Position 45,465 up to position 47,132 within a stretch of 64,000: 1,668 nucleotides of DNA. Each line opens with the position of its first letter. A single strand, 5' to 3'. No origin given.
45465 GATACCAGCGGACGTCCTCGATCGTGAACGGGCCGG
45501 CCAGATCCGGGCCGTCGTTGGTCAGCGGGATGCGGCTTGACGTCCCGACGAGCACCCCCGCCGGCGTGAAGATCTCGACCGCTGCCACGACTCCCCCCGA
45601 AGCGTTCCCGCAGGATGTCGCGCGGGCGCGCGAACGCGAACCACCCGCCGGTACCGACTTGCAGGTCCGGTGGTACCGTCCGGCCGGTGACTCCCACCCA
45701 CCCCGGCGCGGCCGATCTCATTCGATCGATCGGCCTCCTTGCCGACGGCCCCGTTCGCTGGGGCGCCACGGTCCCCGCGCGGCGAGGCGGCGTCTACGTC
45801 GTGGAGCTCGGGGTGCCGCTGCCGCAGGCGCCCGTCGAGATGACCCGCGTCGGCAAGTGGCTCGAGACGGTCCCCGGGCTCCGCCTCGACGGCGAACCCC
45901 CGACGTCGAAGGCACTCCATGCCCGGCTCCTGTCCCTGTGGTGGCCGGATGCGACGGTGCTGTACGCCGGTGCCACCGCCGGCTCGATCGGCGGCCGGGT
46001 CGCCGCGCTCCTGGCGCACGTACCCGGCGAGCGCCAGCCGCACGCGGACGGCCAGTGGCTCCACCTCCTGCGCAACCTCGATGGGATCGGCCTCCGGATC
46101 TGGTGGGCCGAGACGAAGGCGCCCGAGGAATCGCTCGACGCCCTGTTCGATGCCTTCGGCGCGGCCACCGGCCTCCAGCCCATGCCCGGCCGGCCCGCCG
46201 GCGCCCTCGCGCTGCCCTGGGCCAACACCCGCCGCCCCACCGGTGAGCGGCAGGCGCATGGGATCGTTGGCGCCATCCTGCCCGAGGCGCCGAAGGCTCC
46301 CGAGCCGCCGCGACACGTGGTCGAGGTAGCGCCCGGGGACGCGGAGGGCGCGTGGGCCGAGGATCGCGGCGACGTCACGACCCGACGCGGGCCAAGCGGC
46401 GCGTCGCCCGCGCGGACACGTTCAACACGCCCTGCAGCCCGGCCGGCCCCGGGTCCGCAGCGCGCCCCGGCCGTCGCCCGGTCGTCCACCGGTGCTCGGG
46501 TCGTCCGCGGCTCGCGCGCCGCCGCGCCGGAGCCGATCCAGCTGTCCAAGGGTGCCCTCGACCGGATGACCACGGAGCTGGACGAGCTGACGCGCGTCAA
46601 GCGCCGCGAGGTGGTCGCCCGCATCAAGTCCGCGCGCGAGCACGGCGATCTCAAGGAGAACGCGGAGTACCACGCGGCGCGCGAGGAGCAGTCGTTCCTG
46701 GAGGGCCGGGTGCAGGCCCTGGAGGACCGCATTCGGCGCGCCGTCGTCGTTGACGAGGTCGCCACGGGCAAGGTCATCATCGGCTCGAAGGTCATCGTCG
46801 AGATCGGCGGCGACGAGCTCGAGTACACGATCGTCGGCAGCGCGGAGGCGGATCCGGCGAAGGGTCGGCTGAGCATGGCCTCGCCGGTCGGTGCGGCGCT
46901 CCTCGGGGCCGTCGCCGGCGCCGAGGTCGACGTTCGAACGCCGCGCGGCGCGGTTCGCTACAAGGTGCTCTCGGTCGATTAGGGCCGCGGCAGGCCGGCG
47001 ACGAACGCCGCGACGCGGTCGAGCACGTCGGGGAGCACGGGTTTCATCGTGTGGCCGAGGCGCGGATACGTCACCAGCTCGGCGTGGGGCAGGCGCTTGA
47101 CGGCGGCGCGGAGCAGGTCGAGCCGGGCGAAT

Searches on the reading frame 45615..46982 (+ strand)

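Call 14: search_protein_families(library=pfam, proteins=[window:45615-46982:+], max_evalue=0.01)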
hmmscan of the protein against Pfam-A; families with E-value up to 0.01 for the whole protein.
window:45615-46982:+ (455 aa): 2 families
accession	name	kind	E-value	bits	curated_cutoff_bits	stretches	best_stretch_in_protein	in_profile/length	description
PF03449.20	GreA_GreB_N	-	3.4e-25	88.5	24.5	1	309-378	2-71/71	Transcription elongation factor, N-terminal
PF01272.25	GreA_GreB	-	3.7e-20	72.1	26.9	1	384-454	3-75/77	Transcription elongation factor, GreA/GreB, C-term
